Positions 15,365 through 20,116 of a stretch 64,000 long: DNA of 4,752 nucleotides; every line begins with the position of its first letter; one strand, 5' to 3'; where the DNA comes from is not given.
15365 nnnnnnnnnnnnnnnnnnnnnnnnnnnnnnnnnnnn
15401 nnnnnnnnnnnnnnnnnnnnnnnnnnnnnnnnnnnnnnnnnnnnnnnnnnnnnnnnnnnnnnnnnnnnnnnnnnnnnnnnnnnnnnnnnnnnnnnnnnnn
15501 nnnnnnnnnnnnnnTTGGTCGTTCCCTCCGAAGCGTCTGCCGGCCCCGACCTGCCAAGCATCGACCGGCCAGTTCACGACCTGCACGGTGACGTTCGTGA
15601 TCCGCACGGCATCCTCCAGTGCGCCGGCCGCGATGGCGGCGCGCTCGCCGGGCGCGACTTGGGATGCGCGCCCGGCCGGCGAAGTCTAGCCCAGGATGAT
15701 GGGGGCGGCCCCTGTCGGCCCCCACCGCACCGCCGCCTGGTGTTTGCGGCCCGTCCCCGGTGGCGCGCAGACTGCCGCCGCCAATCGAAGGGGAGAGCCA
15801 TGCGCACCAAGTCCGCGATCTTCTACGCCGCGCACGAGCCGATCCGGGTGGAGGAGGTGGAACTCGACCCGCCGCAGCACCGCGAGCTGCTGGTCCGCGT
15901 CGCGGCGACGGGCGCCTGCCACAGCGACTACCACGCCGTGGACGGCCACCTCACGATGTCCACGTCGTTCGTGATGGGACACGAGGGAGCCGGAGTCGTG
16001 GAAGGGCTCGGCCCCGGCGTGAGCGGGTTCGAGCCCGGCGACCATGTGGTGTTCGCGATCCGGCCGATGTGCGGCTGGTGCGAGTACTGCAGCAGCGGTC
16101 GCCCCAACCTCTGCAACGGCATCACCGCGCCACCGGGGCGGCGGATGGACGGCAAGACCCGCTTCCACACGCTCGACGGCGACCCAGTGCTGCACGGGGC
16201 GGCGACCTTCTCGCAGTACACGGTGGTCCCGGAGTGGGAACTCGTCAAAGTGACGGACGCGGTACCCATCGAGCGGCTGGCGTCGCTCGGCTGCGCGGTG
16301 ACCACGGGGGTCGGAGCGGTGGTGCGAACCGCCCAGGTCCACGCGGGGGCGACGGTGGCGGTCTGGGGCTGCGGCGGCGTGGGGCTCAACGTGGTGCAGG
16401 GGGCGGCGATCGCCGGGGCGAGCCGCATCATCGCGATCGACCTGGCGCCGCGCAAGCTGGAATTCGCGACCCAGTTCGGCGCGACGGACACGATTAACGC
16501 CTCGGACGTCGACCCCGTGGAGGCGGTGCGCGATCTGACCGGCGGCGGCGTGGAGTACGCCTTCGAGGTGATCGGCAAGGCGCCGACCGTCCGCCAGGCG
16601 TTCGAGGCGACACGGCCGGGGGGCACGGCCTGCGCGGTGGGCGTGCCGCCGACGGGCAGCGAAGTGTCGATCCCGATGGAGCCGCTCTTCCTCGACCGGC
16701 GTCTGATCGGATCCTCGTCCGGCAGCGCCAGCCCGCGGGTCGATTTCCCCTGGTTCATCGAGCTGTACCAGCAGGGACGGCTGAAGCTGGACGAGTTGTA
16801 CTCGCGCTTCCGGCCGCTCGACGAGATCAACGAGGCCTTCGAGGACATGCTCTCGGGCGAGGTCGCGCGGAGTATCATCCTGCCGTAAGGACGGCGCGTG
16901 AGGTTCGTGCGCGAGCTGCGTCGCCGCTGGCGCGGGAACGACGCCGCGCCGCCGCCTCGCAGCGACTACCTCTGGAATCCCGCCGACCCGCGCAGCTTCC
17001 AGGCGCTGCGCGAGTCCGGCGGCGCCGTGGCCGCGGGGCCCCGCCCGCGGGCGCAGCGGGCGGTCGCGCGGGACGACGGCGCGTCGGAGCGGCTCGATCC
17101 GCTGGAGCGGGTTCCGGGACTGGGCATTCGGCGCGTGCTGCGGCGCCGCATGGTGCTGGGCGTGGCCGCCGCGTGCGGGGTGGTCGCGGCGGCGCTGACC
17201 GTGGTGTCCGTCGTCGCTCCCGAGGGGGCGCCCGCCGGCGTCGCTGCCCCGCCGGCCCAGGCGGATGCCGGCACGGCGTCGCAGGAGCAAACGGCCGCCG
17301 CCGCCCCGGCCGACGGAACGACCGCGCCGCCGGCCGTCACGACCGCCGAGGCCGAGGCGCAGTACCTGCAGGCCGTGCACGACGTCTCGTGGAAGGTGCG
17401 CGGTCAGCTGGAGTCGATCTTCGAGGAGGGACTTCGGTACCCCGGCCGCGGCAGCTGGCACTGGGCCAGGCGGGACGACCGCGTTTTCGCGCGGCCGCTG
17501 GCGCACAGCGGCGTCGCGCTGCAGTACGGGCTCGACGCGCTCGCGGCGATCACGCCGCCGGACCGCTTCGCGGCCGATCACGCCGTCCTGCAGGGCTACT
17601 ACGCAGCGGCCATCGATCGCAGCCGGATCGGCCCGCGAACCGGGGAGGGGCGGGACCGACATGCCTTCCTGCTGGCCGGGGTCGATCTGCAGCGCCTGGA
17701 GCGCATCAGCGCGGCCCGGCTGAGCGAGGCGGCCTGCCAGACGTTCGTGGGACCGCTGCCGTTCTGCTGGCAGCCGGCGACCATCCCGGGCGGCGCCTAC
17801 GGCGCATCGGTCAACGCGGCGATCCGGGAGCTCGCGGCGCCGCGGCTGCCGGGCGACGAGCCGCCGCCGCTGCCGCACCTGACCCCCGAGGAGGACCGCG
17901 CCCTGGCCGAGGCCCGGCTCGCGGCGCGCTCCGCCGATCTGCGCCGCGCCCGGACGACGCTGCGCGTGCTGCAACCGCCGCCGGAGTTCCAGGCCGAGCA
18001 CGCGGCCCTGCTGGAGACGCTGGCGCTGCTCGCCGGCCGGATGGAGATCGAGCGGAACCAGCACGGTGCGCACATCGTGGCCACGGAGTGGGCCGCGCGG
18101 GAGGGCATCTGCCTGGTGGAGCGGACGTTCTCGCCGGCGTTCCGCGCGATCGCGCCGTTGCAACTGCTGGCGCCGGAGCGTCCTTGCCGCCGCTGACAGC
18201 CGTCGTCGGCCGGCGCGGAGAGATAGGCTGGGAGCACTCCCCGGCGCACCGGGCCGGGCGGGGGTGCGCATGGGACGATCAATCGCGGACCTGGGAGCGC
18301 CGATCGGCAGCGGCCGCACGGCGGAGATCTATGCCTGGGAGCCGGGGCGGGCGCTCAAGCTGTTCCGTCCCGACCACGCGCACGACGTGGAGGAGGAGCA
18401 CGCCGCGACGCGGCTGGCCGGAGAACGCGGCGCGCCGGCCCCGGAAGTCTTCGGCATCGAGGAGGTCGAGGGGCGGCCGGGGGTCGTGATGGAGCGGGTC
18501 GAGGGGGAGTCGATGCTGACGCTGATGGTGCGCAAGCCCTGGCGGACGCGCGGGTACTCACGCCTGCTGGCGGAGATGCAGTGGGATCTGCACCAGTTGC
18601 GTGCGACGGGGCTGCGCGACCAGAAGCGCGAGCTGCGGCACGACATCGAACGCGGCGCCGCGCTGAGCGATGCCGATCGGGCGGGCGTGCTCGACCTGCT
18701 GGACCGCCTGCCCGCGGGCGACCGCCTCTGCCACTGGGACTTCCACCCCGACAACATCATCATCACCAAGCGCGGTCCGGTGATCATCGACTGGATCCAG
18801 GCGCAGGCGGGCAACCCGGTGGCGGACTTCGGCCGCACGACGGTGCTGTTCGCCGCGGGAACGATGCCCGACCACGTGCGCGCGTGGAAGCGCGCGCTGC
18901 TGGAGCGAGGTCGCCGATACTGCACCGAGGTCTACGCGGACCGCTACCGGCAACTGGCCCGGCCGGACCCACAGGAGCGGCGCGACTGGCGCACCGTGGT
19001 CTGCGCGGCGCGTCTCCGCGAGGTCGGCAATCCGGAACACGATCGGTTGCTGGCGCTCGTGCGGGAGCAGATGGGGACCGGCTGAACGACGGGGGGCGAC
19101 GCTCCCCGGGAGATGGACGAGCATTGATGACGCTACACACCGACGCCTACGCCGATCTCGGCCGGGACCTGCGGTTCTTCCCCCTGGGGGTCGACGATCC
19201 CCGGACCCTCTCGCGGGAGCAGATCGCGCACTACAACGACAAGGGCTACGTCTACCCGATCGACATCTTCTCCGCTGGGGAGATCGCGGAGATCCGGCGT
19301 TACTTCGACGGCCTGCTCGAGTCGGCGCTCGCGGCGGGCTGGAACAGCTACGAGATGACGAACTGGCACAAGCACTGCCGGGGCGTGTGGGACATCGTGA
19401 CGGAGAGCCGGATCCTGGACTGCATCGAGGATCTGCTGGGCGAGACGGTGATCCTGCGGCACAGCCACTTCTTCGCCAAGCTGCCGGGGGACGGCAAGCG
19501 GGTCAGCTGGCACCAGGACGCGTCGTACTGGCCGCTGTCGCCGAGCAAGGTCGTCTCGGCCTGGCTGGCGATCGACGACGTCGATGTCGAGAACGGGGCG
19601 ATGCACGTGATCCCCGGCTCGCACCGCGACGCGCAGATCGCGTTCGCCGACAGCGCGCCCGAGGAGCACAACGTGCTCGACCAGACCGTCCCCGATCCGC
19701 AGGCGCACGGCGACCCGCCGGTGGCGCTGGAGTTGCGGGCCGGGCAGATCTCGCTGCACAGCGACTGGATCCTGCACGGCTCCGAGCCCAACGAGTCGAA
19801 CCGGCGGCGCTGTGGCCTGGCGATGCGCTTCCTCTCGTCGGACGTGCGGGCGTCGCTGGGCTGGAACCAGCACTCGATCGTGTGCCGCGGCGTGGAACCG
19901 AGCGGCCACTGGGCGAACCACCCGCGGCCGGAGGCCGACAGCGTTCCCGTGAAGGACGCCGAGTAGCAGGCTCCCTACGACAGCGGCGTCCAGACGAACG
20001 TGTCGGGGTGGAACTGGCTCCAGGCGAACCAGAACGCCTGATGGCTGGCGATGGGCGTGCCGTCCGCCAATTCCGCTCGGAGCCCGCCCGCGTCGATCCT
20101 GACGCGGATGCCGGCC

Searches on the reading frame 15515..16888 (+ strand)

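Call 11: search_protein_families(library=pfam, proteins=[window:15515-16888:+], max_evalue=1)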
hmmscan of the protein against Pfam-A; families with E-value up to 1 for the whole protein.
window:15515-16888:+ (457 aa): 5 families
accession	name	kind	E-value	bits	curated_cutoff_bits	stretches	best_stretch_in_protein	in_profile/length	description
PF00107.32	ADH_zinc_N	-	1.8e-29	102.7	31.8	1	288-418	1-127/129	Zinc-binding dehydrogenase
PF08240.17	ADH_N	-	5.8e-25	88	23.5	1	123-247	3-103/104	Alcohol dehydrogenase GroES-like domain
PF16912.11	Glu_dehyd_C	-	1.3e-05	25.2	34.9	1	277-443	30-199/211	Glucose dehydrogenase C-terminus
PF13602.12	ADH_zinc_N_2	-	7.9e-05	24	27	1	322-450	2-128/134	Zinc-binding dehydrogenase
PF03775.22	MinC_C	-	0.42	11.1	33.2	1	266-322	21-75/102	Septum formation inhibitor MinC, C-terminal domain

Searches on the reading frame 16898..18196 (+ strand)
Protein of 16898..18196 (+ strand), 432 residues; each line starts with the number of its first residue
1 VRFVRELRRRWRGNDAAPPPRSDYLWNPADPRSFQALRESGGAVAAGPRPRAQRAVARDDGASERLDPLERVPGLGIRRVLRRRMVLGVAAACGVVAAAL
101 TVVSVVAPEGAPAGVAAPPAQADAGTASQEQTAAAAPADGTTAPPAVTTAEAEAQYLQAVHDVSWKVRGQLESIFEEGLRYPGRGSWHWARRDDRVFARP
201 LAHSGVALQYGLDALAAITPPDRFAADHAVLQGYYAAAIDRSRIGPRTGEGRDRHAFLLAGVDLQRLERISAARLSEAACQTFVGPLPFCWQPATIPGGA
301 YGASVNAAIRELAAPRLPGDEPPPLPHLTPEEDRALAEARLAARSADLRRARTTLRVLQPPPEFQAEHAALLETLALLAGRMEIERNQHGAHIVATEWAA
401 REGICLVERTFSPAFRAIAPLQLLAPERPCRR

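Call 11: search_protein_families(library=pfam, proteins=[window:16898-18196:+], max_evalue=1)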
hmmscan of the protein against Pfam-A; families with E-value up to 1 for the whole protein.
window:16898-18196:+ (432 aa): 1 family
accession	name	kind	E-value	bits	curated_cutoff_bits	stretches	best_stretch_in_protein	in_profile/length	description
PF09300.15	Tecti-min-caps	-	0.05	14.1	25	1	312-368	3-59/84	Tectiviridae, minor capsid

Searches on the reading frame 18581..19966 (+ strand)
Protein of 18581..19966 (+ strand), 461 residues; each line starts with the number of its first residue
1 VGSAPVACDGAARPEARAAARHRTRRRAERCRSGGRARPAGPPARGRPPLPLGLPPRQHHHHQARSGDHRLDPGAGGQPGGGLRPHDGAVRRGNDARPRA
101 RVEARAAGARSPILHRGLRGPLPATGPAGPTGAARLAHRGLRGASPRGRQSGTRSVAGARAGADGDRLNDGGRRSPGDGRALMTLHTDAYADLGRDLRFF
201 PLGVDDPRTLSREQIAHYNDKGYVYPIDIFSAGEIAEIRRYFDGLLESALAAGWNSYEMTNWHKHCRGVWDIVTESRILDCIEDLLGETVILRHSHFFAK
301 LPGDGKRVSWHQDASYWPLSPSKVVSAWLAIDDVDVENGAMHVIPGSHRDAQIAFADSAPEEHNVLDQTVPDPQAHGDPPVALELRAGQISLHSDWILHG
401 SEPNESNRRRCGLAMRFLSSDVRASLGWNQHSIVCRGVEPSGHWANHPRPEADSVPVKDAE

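Call 11: search_protein_families(library=pfam, proteins=[window:18581-19966:+], max_evalue=1)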
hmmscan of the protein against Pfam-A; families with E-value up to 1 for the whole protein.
window:18581-19966:+ (461 aa): 1 family
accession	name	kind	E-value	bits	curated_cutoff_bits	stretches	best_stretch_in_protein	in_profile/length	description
PF05721.19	PhyH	-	1.7e-30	107.3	22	1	218-410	1-211/213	Phytanoyl-CoA dioxygenase (PhyH)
